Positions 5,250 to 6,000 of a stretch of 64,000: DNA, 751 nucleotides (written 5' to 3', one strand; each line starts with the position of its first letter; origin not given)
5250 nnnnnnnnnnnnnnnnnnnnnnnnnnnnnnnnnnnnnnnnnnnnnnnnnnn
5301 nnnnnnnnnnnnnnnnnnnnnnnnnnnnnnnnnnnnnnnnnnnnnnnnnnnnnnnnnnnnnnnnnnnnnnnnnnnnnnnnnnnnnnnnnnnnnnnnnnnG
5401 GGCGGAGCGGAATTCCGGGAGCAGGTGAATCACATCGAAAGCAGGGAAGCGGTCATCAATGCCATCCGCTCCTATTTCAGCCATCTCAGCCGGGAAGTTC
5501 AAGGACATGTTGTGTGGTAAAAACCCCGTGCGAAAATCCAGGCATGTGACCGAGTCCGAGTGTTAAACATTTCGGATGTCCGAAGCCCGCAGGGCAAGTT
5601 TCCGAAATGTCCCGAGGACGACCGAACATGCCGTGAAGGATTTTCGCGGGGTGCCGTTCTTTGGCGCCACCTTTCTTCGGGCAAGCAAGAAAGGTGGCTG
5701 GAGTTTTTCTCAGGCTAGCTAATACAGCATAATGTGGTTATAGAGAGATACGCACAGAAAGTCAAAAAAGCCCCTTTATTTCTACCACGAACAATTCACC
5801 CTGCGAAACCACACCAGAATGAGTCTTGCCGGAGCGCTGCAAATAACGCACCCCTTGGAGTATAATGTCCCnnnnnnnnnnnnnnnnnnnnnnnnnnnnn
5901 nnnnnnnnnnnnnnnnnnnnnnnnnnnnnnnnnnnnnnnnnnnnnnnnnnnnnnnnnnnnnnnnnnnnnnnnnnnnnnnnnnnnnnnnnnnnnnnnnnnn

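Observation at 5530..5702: Family of ~150-170 bp structured intergenic repeats (4 copies in window, both orientations)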

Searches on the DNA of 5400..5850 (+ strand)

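Call 13: search_rna_families(source=window, start=5400, end=5850, threshold=evalue, max_evalue=10, show_alignments=3)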
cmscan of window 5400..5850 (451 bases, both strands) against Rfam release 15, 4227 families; matches with E-value up to 10: 1.
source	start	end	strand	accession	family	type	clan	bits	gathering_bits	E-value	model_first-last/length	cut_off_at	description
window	5436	5488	-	RF01308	sR58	Gene; snRNA; snoRNA; CD-box;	-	13.6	55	2.6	1-55/55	no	Small nucleolar RNA sR58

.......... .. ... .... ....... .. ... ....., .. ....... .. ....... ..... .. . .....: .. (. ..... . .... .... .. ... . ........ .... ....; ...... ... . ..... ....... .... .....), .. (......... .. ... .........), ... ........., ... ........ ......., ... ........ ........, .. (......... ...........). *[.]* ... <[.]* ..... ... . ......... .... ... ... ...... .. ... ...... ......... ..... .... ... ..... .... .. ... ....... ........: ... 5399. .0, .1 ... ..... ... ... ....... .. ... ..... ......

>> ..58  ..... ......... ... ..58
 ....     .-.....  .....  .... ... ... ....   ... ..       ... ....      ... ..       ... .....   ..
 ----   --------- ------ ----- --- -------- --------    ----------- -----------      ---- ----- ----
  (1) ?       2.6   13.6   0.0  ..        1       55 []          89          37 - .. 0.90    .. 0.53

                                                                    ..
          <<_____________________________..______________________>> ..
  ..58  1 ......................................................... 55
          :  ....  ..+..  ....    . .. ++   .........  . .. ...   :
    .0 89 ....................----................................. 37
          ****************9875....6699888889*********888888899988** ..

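Call 27: build_rna_model(alignment_id=A4)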
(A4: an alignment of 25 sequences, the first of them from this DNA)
Model R1 built from alignment A4 (25 sequences, 192 columns); structure: RNAalifold consensus.
model positions 177; base pairs 47; branch points 3; effective number of sequences 1.07; information 0.59 bits per position. Calibrated on 0.2 Mb of random sequence (short: E-values are rough).
structure used (alignment columns):
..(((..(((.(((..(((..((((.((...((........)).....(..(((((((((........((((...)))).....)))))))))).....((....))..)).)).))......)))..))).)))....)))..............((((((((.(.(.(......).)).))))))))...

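Call 28: search_with_rna_model(model_id=R1, sources=[window, L001, L002, L003, L004, L005, L006, L007, L008, L009, L010, L011, L012, L013, L014, L015, L016, L017, L018, L019, L020, L021, L022, L023, L024, L025, L026, L027, L028], max_evalue=1)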
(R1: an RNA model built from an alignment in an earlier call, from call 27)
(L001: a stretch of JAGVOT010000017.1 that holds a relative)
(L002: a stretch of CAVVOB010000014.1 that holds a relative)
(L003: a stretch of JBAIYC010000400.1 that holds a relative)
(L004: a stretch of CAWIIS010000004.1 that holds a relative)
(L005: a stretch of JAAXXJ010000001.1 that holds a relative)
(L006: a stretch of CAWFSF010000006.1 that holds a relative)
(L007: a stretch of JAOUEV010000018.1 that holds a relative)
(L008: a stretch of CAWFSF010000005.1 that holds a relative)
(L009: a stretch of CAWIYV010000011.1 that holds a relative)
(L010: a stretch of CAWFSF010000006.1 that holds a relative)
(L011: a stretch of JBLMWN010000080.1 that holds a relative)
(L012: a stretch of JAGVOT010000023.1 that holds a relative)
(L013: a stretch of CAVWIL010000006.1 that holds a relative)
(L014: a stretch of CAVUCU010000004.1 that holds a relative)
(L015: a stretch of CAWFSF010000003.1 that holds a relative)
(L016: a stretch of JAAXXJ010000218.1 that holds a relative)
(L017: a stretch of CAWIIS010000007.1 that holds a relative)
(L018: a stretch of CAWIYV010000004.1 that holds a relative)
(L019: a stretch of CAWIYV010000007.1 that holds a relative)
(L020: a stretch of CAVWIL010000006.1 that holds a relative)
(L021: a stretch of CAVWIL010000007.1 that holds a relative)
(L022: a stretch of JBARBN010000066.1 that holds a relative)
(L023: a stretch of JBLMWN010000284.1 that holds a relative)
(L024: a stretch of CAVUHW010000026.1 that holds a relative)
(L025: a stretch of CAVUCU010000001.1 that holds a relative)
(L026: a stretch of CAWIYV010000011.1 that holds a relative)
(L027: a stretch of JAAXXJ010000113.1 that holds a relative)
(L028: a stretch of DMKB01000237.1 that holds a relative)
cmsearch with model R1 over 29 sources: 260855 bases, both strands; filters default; matches with E-value up to 1: 73.
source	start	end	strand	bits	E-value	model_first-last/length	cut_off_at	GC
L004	4743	4919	+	220.6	1.7e-51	1-177/177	no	0.56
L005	104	279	+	219.1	4e-51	1-177/177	no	0.57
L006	4339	4515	+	218.9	4.6e-51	1-177/177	no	0.56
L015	2098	2274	+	217.8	8.6e-51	1-177/177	no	0.56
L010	5188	5364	-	217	1.3e-50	1-177/177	no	0.55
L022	7767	7943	-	216.4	1.9e-50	1-177/177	no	0.56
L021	7353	7529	+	216.2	2e-50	1-177/177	no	0.55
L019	4531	4706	-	215.6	2.8e-50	1-177/177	no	0.56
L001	716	892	-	212.9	1.3e-49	1-177/177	no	0.53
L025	2806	2982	+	212.8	1.4e-49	1-177/177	no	0.51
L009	5163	5339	+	212.2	1.9e-49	1-177/177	no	0.54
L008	6269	6445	+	211.3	3.1e-49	1-177/177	no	0.54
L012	4067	4243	-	211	3.6e-49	1-177/177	no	0.58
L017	4502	4679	-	209.1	1.1e-48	1-177/177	no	0.54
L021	4916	5092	+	208.7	1.3e-48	1-177/177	no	0.54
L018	7670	7848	-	208.5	1.5e-48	1-177/177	no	0.55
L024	493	669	+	206.8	4e-48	1-177/177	no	0.55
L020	6203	6378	+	205.2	9.3e-48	1-177/177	no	0.54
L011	22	199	+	201.1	9.2e-47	1-177/177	no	0.56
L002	876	1050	+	191.7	1.8e-44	1-177/177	no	0.51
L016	5374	5541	+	191.6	1.9e-44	1-170/177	3'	0.56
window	5523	5701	+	191.4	2.1e-44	1-177/177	no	0.57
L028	106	284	+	179.7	1.5e-41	1-177/177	no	0.56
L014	3665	3887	+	174.9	2.1e-40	1-177/177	no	0.57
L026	3503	3678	-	173.3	5.2e-40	1-177/177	no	0.53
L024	3348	3569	+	162.5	2.1e-37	1-177/177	no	0.52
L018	6305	6495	-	162.5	2.1e-37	1-177/177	no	0.51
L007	3794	3964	-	154.3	2e-35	1-177/177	no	0.58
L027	459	593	-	144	6.3e-33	43-177/177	5'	0.54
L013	5630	5816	-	143.6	8e-33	1-177/177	no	0.56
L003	240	417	-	135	9.8e-31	1-177/177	no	0.58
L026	3360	3540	+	124.4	3.5e-28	1-177/177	no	0.52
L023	3269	3419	+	64.5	1.1e-13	1-177/177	no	0.52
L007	3695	3731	-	37.2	4.7e-07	138-174/177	no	0.51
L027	310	497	+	32.4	6.9e-06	1-177/177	no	0.56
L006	4188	4231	-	30.4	2.1e-05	45-88/177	no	0.7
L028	247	329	-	29.3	3.8e-05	1-177/177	no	0.51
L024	632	772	-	28.6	5.8e-05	1-177/177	no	0.46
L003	143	180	-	27.3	0.00012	138-174/177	no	0.58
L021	7212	7247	-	27.2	0.00012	49-84/177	no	0.64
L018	6598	6633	+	26.8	0.00015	49-84/177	no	0.64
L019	4509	4568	+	25.6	0.00031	1-177/177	no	0.4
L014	3850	3929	-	25.5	0.00032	1-177/177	no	0.39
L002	735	772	-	24.8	0.00049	48-85/177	no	0.68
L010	5469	5503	+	24.5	0.00056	49-84/177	no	0.71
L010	5166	5225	+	23.7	0.00089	1-177/177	no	0.55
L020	6341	6444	-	22.8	0.0014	1-177/177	no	0.5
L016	5208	5242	-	22.7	0.0015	49-84/177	no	0.69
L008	6408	6475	-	22.3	0.0019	1-177/177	no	0.46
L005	242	299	-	21.5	0.003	1-177/177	no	0.43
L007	3695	3726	+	21.3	0.0033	143-174/177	no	0.53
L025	2945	3152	-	21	0.0039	1-177/177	no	0.55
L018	7890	8000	+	20.8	0.0044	1-107/177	3'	0.66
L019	4794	4828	+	20.5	0.0053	49-84/177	no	0.66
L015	2237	2294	-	20.4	0.0056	1-177/177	no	0.59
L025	3297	3428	+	20.3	0.006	1-177/177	no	0.54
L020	6054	6090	-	19.8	0.0076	49-84/177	no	0.62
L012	4064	4101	+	19.2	0.011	137-174/177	no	0.53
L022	7729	7804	+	19.1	0.011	1-177/177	no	0.45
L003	143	174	+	18.9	0.013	143-174/177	no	0.56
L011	165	196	-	17.6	0.027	143-174/177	no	0.56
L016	5511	5541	-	17.3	0.031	147-177/177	5'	0.52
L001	644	753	+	17.3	0.031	1-177/177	no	0.52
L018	7632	7708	+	17.2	0.032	1-177/177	no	0.49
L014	3454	3476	-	14.6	0.14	56-78/177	no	0.61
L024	3167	3189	-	14.6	0.14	56-78/177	no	0.61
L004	4585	4639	-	12.5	0.46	50-83/177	no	0.69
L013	6083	6166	-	12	0.6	1-177/177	no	0.56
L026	3095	3117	+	11.4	0.82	148-169/177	no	0.48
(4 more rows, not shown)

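Call 46: search_with_rna_model(model_id=R1, sources=[L029, L030, L031, L032, L033, L034, L035, L036, L037, L038, L039, L040, L041, L042, L043, L044, L045, L046, L047, L048, L049, L050, L051, L052, L053, L054, L055, L056, L057, L058, L059, L060, L061, L062, L063, L064, L065, L066, L067, L068, L069, L070, L071, L072, L073, L074, L075, L076, L077, L078, L079, L080, L081, L082, L083, L084, L085, L086, L087, L088, L089, L090, L091, L092, L093, L094, L095, L096, L097, L098, L099, L100, L101, L102, L103, L104, L105, L106, L107, L108, L109, L110, L111, L112, L113, L114, L115, L116, L117, L118, L119, L120, L121, L122, L123, L124, L125, L126, L127, L128], max_evalue=0.00001, make_alignment=true)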
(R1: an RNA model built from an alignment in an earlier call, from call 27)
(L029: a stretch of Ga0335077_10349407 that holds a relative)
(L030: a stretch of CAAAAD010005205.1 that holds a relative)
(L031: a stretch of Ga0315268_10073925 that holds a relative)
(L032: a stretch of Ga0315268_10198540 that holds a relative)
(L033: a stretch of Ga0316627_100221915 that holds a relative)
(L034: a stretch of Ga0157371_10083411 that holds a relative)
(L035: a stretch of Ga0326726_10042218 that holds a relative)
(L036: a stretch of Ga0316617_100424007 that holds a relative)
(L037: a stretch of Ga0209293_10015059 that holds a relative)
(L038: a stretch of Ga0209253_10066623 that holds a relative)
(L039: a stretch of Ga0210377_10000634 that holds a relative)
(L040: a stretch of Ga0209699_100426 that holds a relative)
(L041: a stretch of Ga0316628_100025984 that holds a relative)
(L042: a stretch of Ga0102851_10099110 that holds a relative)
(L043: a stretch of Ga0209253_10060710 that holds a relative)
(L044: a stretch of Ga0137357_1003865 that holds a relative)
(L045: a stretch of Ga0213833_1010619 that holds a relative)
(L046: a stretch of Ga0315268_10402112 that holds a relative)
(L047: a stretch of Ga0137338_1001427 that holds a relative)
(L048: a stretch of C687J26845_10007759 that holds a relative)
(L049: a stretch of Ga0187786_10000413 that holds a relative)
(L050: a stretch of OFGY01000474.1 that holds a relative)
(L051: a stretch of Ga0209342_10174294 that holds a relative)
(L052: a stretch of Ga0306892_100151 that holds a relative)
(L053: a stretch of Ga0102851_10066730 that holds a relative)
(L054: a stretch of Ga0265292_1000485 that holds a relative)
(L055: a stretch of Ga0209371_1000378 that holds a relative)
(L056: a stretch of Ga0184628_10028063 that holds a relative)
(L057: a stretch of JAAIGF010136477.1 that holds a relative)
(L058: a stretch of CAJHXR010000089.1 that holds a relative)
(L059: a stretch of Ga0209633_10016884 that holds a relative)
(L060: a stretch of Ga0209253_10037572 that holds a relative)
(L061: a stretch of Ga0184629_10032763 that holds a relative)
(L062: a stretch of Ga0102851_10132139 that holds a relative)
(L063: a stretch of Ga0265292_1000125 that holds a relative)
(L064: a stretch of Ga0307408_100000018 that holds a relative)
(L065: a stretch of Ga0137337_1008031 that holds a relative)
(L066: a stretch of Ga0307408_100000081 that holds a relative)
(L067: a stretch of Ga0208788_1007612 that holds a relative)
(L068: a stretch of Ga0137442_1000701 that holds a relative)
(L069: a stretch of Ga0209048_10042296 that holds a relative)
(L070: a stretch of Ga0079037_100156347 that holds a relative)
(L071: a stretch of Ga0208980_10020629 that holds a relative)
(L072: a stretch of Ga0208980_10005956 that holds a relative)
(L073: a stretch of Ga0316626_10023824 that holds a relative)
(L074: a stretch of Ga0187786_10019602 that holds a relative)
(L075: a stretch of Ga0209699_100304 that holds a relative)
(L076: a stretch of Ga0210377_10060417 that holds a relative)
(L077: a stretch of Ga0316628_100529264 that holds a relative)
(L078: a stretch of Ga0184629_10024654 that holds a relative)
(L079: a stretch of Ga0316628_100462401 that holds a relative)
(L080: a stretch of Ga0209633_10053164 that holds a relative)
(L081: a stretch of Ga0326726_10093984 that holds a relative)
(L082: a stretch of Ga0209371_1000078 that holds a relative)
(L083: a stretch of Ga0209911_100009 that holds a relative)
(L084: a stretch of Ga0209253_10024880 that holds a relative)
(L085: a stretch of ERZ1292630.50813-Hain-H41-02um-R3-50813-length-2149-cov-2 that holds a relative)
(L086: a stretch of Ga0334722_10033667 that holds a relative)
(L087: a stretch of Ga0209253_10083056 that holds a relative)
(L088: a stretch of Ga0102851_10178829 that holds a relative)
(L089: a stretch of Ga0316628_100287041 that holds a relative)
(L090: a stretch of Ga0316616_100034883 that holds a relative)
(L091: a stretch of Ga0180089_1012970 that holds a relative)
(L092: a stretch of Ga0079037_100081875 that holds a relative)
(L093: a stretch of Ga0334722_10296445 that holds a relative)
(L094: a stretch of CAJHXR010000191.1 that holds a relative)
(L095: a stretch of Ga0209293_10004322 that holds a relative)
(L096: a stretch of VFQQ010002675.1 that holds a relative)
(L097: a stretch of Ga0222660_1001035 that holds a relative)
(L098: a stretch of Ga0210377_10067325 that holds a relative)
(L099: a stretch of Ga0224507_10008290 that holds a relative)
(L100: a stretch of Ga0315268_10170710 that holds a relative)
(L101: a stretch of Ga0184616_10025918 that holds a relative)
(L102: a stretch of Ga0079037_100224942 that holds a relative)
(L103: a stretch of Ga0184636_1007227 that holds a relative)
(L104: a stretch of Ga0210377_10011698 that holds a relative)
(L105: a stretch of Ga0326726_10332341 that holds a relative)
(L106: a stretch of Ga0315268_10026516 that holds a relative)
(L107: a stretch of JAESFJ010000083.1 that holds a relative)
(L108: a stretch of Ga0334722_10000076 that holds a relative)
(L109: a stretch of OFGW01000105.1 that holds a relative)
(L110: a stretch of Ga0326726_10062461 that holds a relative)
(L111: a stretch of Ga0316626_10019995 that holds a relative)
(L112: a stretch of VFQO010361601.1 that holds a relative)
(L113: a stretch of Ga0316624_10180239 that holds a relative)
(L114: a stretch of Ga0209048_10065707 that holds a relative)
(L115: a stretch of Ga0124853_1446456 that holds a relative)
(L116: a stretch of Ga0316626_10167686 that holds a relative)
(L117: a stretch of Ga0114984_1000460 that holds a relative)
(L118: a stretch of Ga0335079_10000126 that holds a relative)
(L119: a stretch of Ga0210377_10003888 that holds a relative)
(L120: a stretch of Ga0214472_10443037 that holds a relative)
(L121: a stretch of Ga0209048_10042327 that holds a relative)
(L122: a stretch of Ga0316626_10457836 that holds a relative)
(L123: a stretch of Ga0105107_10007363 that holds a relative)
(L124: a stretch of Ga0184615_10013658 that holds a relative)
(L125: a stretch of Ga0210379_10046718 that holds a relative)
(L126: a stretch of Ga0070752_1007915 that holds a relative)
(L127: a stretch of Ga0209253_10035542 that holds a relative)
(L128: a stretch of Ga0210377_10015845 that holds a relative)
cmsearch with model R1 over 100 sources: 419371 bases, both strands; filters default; matches with E-value up to 0.00001: 104.
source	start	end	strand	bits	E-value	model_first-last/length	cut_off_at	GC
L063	4621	4797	-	220.5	3.1e-51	1-177/177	no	0.54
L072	4529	4704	+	217.5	1.6e-50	1-177/177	no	0.56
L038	1712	1888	+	216.7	2.5e-50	1-177/177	no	0.54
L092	336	512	+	214.9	7e-50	1-177/177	no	0.54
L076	272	448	-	214.4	9e-50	1-177/177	no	0.55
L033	1053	1230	+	214.3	9.4e-50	1-177/177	no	0.53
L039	2198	2374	+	213.9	1.2e-49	1-177/177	no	0.56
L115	10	186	-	213.8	1.3e-49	1-177/177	no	0.53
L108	2145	2321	-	212.9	2e-49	1-177/177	no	0.53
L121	272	449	-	211.1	5.6e-49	1-177/177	no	0.55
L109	2228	2405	+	210.7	7e-49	1-177/177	no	0.54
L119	12102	12278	-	209.8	1.1e-48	1-177/177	no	0.53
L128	5195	5371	-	209.8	1.2e-48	1-177/177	no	0.54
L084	2670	2847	-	208.6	2.2e-48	1-177/177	no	0.56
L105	551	727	+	208.5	2.4e-48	1-177/177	no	0.53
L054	3025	3201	-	208.4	2.6e-48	1-177/177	no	0.54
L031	1037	1213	+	207.7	3.8e-48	1-177/177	no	0.52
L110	1573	1750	+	207.6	4e-48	1-177/177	no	0.54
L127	3649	3825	+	206.5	7.4e-48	1-177/177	no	0.54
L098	1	175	+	206.3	8.3e-48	3-177/177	5'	0.54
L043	2300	2476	+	205.1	1.6e-47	1-177/177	no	0.54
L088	1791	1965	+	205.1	1.6e-47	1-177/177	no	0.54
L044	1505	1681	-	204.9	1.8e-47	1-177/177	no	0.55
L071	1946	2121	+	204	2.9e-47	1-177/177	no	0.55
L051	1034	1212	-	204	3e-47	1-177/177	no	0.54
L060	80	257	+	203.2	4.6e-47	1-177/177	no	0.56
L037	976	1153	+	202.8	6e-47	1-177/177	no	0.56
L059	1829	2025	-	201.9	9.5e-47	1-177/177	no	0.57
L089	1795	1972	+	201.2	1.4e-46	1-177/177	no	0.56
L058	1482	1679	+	201.2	1.4e-46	1-177/177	no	0.57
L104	3037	3214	-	200.6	2e-46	1-177/177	no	0.53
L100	365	541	-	200.6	2e-46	1-177/177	no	0.56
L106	5198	5375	-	199.3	4.1e-46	1-177/177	no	0.53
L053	859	1038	+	199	4.8e-46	1-177/177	no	0.58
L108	2653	2830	-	198.7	5.9e-46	1-177/177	no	0.53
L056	462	695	+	198.3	7.4e-46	1-177/177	no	0.58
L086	3261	3458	-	197.9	9e-46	1-177/177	no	0.55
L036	893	1071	-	196.2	2.3e-45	1-177/177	no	0.56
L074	643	819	-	195.9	2.8e-45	1-177/177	no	0.56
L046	1063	1240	+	195.6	3.2e-45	1-177/177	no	0.51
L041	1801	1977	-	194.2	7e-45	1-177/177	no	0.51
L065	419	594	+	190.4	5.9e-44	1-177/177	no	0.49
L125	1457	1632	+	190.4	5.9e-44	1-177/177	no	0.49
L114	352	528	-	189.8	8.1e-44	1-177/177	no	0.51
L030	1053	1246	+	187.1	3.7e-43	1-177/177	no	0.54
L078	2378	2538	-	184.3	1.8e-42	17-177/177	5'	0.58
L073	3584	3764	-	184.1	2e-42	1-177/177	no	0.56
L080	1424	1623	-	181.8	7.1e-42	1-177/177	no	0.56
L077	1232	1406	-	180.2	1.7e-41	1-177/177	no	0.54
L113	1410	1584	+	180.2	1.7e-41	1-177/177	no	0.54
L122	53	251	+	180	1.9e-41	1-177/177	no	0.57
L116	64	241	-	179.3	2.8e-41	1-177/177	no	0.57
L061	7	181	+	178.3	5e-41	1-177/177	no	0.5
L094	2762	2961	-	177.9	6.1e-41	1-177/177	no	0.57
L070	1848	2001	-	177.2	9.1e-41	24-177/177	5'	0.55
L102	1535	1701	+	175.2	2.8e-40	1-166/177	3'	0.56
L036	443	635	-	175.2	2.9e-40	1-177/177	no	0.54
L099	3148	3328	-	174.8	3.4e-40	1-177/177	no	0.56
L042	246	444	-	174.6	4e-40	1-177/177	no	0.59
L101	747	969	-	172.4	1.3e-39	1-177/177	no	0.55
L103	1899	2121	+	172.4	1.3e-39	1-177/177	no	0.55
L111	107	285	-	171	2.9e-39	1-177/177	no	0.55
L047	946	1167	-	168.5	1.2e-38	1-177/177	no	0.53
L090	924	1119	+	165.9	5e-38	1-177/177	no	0.57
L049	11921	12142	-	165.6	5.8e-38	1-177/177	no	0.55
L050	4859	5073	+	161.9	4.7e-37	1-177/177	no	0.57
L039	1656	1924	+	160.5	1e-36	1-177/177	no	0.57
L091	320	538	+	159.6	1.7e-36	1-177/177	no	0.54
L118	898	1187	+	154.4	3.2e-35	1-177/177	no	0.55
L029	878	1167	+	150.7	2.4e-34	1-177/177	no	0.54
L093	1024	1180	-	131.2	1.3e-29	21-177/177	5'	0.49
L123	7023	7269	+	116.8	3.9e-26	1-177/177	no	0.48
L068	237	432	+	116.4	5.1e-26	1-177/177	no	0.6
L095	585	811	-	115.1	1e-25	1-177/177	no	0.55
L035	1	121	+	109.9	1.8e-24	59-177/177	5'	0.53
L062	4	230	+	106.8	1.1e-23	1-177/177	no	0.6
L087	1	109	+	104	5.1e-23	68-177/177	5'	0.52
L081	2535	2674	-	99.6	5.7e-22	63-177/177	5'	0.51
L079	1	101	+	95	7.4e-21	78-177/177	5'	0.5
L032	1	100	+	95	7.6e-21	16-177/177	5'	0.57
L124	75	239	+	83.5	4.5e-18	1-177/177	no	0.55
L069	1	76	+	74.6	6.6e-16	102-177/177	5'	0.54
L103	1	64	+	66.9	4.8e-14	114-177/177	5'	0.5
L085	2092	2149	-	61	1.3e-12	120-177/177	5'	0.53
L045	1606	1806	+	61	1.3e-12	1-177/177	no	0.63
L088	1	78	+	51.2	3.1e-10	102-177/177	5'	0.51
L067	3345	3408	-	50.4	4.9e-10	1-177/177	no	0.58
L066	4172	4235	+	50.3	5e-10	1-177/177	no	0.56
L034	47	110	+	50.2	5.4e-10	1-177/177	no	0.58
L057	2207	2270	+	50.2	5.4e-10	1-177/177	no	0.58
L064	2493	2556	-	50.2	5.4e-10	1-177/177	no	0.58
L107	3563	3626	-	50.2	5.4e-10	1-177/177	no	0.58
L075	332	395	-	50.2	5.4e-10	1-177/177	no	0.58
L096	13623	13686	-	50.2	5.4e-10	1-177/177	no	0.58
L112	1819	1882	-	50.2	5.4e-10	1-177/177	no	0.58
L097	10799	10862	+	50.1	5.5e-10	1-177/177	no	0.58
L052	677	741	+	50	6.2e-10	1-177/177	no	0.58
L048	3501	3562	+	49.3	9.1e-10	1-177/177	no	0.58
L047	79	276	-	49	1.1e-09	14-119/177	no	0.58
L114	775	847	+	35.3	2.2e-06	1-177/177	no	0.42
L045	1925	2003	-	34.2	4.1e-06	1-177/177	no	0.63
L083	634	757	-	33.4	6.3e-06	1-177/177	no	0.64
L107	3987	4069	+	33.3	6.6e-06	1-177/177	no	0.61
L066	3728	3808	-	32.8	8.6e-06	1-177/177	no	0.59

Alignment A9: 104 matches aligned to the model, 398 columns, each read 5' to 3' on its own strand. Consensus structure (alignment columns), stored with it:
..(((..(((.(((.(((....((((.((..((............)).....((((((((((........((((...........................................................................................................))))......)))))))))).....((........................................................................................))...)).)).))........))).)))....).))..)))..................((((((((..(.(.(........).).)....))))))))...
